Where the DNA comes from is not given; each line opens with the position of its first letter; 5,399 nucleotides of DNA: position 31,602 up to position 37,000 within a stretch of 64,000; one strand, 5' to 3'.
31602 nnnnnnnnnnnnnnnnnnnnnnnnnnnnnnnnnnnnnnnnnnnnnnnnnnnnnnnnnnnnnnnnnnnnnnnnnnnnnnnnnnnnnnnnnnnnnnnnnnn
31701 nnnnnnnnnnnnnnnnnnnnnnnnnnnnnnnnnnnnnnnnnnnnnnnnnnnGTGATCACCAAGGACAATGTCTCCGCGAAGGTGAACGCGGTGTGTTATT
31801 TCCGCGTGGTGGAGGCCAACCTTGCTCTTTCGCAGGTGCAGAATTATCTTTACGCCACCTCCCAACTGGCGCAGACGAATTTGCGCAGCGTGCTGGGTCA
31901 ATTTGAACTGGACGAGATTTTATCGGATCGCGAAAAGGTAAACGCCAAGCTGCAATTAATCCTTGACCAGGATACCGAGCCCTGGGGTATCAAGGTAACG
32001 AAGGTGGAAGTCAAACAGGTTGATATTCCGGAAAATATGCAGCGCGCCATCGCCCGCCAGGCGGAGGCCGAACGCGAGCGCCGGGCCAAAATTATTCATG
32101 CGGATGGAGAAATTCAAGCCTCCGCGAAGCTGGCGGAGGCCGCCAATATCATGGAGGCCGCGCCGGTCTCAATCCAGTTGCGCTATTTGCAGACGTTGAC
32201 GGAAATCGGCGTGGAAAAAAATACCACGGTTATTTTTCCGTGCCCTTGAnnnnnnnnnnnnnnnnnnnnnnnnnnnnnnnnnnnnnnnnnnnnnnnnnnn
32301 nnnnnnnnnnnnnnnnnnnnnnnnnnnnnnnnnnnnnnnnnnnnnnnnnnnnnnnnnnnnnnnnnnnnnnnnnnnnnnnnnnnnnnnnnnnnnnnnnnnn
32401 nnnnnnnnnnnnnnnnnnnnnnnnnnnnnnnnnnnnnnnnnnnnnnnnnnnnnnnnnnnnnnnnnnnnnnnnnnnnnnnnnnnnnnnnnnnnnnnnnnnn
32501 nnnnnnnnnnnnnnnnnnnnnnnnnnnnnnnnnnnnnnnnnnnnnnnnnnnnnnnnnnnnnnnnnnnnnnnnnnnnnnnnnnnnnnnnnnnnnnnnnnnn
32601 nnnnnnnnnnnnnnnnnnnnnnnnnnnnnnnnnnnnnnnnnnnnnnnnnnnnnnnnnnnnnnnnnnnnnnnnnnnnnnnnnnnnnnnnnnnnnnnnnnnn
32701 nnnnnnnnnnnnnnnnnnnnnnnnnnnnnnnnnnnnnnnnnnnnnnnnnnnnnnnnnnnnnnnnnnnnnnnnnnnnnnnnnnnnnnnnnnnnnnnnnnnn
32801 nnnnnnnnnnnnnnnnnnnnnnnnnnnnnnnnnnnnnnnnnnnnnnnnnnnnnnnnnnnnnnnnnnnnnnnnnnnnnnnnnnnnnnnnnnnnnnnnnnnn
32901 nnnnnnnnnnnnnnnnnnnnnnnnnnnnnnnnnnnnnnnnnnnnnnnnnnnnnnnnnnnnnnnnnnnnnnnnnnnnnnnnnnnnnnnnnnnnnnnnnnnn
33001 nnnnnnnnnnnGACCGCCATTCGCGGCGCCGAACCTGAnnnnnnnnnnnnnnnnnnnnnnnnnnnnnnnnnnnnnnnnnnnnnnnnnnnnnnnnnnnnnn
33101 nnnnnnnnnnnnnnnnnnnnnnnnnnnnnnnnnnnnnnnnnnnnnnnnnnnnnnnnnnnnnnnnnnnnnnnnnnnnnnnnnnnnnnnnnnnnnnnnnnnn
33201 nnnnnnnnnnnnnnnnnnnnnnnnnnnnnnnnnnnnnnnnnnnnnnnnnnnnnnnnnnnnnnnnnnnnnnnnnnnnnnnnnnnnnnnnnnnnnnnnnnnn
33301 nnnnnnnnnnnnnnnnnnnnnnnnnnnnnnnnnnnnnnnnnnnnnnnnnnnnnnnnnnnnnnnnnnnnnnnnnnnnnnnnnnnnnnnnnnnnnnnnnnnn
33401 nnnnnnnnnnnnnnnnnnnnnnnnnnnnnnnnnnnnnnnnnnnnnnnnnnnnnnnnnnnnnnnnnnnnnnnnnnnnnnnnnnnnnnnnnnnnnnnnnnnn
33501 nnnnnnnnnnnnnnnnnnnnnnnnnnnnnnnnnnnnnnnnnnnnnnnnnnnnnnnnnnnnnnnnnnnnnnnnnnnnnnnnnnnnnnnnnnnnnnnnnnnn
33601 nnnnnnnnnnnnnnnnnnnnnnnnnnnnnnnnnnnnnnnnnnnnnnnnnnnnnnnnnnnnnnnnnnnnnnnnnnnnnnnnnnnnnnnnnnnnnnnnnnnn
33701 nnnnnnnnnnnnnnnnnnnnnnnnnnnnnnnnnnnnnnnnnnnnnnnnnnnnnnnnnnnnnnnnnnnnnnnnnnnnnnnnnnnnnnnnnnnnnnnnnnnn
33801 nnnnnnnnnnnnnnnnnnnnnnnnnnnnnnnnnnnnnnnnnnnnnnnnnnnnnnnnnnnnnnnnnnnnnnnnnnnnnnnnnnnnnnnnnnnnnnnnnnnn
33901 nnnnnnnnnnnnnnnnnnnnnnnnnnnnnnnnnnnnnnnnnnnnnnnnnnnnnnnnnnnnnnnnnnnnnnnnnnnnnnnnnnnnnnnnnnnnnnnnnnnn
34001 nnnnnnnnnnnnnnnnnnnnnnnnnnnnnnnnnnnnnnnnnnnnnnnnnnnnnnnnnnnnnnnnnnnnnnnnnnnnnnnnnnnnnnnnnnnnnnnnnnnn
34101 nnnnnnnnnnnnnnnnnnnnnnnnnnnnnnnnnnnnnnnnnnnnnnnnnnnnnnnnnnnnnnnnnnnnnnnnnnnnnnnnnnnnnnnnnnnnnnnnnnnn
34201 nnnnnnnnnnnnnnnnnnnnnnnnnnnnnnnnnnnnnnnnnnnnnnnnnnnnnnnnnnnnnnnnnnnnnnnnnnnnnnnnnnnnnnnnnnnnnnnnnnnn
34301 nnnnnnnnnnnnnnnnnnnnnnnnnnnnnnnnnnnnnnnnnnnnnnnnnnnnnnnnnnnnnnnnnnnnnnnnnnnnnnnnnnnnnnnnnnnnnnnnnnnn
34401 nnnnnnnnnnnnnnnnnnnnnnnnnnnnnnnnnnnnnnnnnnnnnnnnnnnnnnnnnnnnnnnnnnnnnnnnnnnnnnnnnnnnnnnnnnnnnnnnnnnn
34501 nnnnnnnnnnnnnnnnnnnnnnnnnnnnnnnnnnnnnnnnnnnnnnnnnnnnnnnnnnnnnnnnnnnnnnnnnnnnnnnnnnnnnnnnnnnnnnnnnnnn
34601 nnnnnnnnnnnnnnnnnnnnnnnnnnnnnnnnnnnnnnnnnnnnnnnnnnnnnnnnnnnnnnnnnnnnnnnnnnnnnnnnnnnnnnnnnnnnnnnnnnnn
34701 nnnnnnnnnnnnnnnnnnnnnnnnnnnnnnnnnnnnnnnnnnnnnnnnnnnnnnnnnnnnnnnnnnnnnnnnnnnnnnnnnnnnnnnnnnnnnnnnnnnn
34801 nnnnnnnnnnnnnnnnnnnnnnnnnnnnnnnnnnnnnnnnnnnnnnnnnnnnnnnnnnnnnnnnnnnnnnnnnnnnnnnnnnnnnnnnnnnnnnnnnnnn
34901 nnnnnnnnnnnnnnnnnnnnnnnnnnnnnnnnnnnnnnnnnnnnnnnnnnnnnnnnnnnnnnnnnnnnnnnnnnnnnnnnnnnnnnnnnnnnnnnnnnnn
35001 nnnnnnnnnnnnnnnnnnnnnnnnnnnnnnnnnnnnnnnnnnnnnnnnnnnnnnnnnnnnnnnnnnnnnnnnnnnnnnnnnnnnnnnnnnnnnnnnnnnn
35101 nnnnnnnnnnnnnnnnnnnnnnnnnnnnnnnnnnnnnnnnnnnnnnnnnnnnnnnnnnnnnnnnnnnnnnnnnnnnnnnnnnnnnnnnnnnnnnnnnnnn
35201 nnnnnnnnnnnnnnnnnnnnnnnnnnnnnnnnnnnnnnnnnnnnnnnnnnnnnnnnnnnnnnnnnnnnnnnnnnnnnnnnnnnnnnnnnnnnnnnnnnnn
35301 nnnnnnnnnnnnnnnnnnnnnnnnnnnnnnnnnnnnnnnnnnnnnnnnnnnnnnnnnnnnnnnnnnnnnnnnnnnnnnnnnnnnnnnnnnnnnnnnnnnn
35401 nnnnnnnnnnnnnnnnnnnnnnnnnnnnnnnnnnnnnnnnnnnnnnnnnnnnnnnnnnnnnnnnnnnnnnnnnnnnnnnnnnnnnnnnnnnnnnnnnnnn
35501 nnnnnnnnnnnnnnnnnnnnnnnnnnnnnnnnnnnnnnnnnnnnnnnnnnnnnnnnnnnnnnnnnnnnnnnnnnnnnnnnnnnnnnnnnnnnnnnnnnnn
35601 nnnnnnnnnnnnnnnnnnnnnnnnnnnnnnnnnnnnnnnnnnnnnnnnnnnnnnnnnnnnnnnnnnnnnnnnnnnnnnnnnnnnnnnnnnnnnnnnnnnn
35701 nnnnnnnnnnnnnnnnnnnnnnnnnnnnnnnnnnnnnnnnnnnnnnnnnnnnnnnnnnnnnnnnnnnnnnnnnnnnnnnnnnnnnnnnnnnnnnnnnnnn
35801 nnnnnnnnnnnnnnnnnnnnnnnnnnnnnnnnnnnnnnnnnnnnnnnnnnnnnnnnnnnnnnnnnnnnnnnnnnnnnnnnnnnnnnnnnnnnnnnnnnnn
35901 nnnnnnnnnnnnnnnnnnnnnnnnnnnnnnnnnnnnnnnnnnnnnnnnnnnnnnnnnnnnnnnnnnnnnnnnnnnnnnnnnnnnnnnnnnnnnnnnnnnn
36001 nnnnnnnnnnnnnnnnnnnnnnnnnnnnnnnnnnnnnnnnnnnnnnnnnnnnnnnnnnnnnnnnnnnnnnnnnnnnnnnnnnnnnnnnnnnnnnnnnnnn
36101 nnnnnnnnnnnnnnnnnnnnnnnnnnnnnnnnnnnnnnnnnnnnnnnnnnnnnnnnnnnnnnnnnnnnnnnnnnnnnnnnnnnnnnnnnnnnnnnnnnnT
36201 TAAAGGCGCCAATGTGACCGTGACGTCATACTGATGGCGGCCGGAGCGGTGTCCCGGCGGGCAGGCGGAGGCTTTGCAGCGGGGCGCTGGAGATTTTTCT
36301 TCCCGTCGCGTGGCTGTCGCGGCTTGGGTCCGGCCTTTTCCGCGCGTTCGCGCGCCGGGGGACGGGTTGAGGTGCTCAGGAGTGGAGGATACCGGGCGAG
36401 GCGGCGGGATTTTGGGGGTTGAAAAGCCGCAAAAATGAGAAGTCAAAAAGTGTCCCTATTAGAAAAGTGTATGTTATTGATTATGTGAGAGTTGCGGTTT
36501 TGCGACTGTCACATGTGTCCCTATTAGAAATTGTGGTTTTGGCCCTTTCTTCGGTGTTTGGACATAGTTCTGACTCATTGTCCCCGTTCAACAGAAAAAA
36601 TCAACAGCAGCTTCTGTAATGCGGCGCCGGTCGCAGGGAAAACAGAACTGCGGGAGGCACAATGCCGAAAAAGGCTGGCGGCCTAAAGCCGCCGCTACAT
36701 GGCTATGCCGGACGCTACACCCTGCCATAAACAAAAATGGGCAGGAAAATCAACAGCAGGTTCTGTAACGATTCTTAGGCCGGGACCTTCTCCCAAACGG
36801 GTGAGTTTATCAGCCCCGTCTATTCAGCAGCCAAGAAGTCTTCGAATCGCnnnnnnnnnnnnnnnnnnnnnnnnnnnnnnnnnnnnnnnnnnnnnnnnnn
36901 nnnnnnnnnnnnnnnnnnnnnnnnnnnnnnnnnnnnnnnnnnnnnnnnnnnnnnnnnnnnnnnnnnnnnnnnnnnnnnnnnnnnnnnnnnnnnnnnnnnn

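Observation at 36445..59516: Two cassette-like units (low-GC cargo gene, ~200 bp, then a 174-bp structured element) facing each other 22.7 kb apart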

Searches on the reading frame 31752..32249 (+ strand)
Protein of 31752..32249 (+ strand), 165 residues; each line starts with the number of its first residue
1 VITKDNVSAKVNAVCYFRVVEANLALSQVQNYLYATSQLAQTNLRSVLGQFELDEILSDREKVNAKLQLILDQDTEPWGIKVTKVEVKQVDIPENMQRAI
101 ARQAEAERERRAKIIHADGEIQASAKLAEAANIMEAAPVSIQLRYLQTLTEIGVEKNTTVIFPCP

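Call 94: search_protein_families(library=pfam, proteins=[window:31752-32249:+], max_evalue=0.00001)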
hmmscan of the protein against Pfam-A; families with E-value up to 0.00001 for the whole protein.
window:31752-32249:+ (165 aa): 1 family
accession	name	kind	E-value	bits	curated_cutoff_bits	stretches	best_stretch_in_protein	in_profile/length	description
PF01145.31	Band_7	-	7.2e-22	78.7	23.6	1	2-120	53-175/176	SPFH domain / Band 7 family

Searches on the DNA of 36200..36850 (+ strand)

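Call 10: search_rna_families(source=window, start=36200, end=36850, threshold=evalue, max_evalue=10, show_alignments=2)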
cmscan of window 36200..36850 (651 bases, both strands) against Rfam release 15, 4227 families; matches with E-value up to 10: 3.
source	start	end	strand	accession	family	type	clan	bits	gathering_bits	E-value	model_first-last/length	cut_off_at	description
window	36654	36736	+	RF01629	ceN39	Gene; snRNA; snoRNA; HACA-box;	-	18.5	35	0.21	1-131/131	no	Nematode snoRNA ceN39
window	36790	36844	-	RF03063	Streptomyces-metK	Gene; sRNA;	-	15.6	44.2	1.7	1-117/117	no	Streptomyces-metK RNA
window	36808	36818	-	RF01138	sR23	Gene; snRNA; snoRNA; CD-box;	-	11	45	4.6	44-54/54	no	Small nucleolar RNA sR23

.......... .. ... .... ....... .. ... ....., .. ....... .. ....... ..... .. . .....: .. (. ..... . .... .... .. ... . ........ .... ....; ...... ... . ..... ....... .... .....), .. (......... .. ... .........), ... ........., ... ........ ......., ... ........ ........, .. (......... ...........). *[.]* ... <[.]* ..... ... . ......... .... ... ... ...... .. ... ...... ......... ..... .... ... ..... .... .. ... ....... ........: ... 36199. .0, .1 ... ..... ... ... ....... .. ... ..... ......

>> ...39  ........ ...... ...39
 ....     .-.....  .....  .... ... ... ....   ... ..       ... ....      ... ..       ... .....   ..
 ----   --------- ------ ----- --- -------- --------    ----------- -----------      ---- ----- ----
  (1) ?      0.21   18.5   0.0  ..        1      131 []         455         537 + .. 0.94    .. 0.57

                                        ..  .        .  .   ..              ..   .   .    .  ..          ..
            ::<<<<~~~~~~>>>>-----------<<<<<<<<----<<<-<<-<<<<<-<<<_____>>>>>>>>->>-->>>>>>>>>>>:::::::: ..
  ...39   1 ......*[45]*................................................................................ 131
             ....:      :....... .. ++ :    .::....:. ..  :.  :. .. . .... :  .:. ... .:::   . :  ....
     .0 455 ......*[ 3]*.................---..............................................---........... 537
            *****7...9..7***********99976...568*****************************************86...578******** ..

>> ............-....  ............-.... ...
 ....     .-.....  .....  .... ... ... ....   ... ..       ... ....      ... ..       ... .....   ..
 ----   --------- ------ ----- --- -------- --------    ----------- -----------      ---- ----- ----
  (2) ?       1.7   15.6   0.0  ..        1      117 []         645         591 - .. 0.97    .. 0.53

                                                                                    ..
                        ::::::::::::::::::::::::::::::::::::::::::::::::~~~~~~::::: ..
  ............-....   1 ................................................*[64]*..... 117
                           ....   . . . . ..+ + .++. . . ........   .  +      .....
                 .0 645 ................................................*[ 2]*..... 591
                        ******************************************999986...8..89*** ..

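Call 43: search_dna_similar(query=window:36380-36800:+, collection=plasmids, mode=distant, max_evalue=0.01)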
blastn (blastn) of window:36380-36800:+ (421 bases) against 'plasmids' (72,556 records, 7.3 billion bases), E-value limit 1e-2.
No match.

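Call 44: search_dna_similar(query=window:36380-36800:+, collection=phages, mode=distant, max_evalue=0.01)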
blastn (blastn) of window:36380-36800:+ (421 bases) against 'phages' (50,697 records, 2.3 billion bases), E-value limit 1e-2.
No match.
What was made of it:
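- Tried and rejected: blastn in distant mode against plasmids and phages: none (calls 43, 44).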

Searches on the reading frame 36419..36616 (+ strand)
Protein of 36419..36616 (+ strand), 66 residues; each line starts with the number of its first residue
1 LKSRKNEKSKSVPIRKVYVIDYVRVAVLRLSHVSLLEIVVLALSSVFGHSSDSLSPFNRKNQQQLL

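Call 54: search_protein_representatives(protein=window:36419-36616:+)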
Query: 66 residues. Proteins with E-value up to 0.001 (for the whole library): 0; up to 1e-10: 0; up to 1e-30: 0. The best 0 are listed.
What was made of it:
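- Tried and rejected: Copy A's spurious 66-aa ORF against 1.84 billion protein representatives: 0 hits (call 54).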
